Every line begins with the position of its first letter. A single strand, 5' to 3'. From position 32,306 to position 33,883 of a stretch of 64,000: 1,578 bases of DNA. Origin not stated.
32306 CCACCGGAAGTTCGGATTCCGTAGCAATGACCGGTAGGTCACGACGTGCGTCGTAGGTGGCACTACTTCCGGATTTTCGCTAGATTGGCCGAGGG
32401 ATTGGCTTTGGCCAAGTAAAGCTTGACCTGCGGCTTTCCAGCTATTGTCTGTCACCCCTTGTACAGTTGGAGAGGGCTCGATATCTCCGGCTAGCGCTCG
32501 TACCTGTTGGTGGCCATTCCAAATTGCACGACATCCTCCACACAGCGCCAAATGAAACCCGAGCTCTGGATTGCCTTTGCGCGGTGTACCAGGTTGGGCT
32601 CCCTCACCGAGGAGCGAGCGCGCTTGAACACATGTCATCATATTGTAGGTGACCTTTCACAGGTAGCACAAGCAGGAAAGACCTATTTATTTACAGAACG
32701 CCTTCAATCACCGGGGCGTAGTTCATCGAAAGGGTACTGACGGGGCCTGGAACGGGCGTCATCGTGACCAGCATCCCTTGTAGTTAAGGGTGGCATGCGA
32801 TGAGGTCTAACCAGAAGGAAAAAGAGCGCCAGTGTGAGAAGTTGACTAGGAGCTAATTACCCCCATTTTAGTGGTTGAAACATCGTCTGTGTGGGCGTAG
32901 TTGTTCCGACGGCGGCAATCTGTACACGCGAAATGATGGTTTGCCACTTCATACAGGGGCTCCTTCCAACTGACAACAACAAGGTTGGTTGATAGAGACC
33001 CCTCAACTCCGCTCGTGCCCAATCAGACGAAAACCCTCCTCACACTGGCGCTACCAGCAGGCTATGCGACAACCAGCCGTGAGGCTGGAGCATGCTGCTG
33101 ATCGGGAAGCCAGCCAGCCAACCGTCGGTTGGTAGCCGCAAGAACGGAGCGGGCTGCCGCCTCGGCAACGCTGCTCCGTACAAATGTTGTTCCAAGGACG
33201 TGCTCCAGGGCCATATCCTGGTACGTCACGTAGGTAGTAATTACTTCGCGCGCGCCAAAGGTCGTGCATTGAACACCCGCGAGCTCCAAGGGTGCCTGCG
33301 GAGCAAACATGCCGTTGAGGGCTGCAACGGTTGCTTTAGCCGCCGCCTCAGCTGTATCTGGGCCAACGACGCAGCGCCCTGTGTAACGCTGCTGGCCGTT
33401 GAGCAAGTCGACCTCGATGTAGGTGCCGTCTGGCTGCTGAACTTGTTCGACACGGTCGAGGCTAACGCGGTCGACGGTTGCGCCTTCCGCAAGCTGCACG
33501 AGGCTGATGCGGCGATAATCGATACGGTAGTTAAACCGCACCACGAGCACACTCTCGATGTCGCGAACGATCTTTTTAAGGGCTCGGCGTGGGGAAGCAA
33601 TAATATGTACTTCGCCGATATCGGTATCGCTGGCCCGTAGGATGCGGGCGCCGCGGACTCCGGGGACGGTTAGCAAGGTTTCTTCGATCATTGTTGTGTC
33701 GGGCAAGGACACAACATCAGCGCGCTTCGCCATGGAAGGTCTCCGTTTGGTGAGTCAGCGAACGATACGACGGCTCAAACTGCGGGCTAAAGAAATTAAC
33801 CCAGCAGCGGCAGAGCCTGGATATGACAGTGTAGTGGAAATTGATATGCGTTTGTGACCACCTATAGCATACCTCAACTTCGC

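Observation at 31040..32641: zf-HC2 anti-sigma-like N-terminus fused in frame to a 12-TM MFS transporter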

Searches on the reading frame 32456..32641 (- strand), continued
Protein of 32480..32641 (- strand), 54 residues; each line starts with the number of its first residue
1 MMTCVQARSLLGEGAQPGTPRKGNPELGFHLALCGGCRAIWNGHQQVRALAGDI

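Call 70: search_protein_families(library=pfam, proteins=[P0133, P0129, P0124, P0136, P0128, P0122], max_evalue=1)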
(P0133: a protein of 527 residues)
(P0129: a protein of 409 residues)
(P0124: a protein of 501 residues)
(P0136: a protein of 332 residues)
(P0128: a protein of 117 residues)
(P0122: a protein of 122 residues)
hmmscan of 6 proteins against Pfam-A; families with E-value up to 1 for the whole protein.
P0133 (527 aa): 2 families
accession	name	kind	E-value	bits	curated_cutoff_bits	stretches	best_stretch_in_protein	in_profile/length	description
PF03816.19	LytR_cpsA_psr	-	2.6e-36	125.5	24.6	1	284-440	1-148/150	LytR_cpsA_psr family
PF13490.11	zf-HC2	-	0.03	14.8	22.2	1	3-37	1-35/35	Putative zinc-finger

P0129 (409 aa): 9 families
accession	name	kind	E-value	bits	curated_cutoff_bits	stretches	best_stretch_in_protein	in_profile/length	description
PF01476.26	LysM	-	5e-31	106.8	20.9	3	294-342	1-43/43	LysM domain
PF23457.1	LysM2_NFP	-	7e-07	29.7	36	1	225-276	7-55/56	NFP LysM2 domain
PF05489.18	Phage_tail_X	-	5.5e-06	26.3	22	1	231-279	8-56/60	Phage Tail Protein X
PF23473.1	LysM3_LYK4_5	-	0.00022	21.7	29.3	0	225-255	4-31/48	LYK4/5 LysM3 domain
PF23472.1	LysM2_CERK1_LYK3_4_5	-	0.0021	18.4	27.4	0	292-342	6-54/56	LYK3/4/5 LysM2 domain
PF13490.11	zf-HC2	-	0.0044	17.5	22.2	1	3-37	1-35/35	Putative zinc-finger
PF23577.1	LysM_RLK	-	0.0055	17.1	27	0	225-239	2-16/44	LysM domain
PF09241.15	Herp-Cyclin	-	0.01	16.9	25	0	380-405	20-44/106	Herpesviridae viral cyclin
PF24432.1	DUF7555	-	0.086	13.3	28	0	359-386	37-64/133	Family of unknown function (DUF7555)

P0124 (501 aa): 2 families
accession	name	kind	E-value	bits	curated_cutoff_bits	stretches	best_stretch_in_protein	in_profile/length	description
PF03816.19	LytR_cpsA_psr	-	1.4e-37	129.6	24.6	1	257-414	1-148/150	LytR_cpsA_psr family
PF13490.11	zf-HC2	-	0.14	12.8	22.2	1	3-37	1-35/35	Putative zinc-finger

P0136 (332 aa): 5 families
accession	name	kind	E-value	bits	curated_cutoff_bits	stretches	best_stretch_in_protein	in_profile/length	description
PF01476.26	LysM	-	1.3e-19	70.3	20.9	2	209-258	1-43/43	LysM domain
PF23473.1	LysM3_LYK4_5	-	7.9e-05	23.1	29.3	1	283-329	5-44/48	LYK4/5 LysM3 domain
PF05489.18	Phage_tail_X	-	0.001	19.1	22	1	287-332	7-52/60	Phage Tail Protein X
PF23457.1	LysM2_NFP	-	0.0033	17.9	36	1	205-241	4-40/56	NFP LysM2 domain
PF02223.23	Thymidylate_kin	-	0.28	11.3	27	0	273-323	72-121/185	Thymidylate kinase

P0128 (117 aa): 1 family
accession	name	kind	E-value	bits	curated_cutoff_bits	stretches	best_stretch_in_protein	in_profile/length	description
PF13490.11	zf-HC2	-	2.6e-06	27.9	22.2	1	3-37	1-35/35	Putative zinc-finger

P0122 (122 aa): 1 family
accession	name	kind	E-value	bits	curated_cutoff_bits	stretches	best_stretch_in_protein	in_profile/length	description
PF13490.11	zf-HC2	-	0.00018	22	22.2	1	3-37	1-35/35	Putative zinc-finger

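Call 85: find_encoding_contigs(protein=P0128, flank=5000, max_places=3)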
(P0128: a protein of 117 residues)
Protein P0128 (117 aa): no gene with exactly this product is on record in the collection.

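Call 86: find_encoding_contigs(protein=P0122, flank=5000, max_places=3)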
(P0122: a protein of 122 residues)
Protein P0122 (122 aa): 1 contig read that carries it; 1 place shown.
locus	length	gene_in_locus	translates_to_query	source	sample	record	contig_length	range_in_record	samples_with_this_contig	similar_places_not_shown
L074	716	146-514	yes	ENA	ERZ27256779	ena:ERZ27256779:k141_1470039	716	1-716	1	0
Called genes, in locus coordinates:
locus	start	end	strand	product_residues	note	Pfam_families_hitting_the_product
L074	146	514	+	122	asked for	-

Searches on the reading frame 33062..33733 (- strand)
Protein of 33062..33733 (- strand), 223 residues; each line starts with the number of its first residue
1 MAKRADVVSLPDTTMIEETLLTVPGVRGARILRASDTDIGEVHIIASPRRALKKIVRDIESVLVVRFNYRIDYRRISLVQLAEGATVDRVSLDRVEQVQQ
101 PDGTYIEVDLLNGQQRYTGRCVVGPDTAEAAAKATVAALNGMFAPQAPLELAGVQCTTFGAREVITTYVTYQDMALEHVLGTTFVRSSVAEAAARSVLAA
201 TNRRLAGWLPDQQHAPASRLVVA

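Call 22: search_protein_families(library=pfam, proteins=[window:33062-33733:-], max_evalue=0.001)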
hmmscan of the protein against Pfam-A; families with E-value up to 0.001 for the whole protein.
window:33062-33733:- (223 aa): 0 families

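Call 87: search_protein_families(library=ncbifam, proteins=[window:33062-33733:-], max_evalue=0.1)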
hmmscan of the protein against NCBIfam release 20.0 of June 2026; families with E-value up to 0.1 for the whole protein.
window:33062-33733:- (223 aa): 0 families

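Call 88: search_solved_structures(query=window:33062-33733:-, max_evalue=1)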
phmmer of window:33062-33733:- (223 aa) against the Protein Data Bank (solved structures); distinct sequences matched with E-value up to 1: 1.
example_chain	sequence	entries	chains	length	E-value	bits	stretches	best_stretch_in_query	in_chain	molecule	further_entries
7qqk_A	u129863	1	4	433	0.49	13.6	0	24-102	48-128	TIR_SAVED fusion protein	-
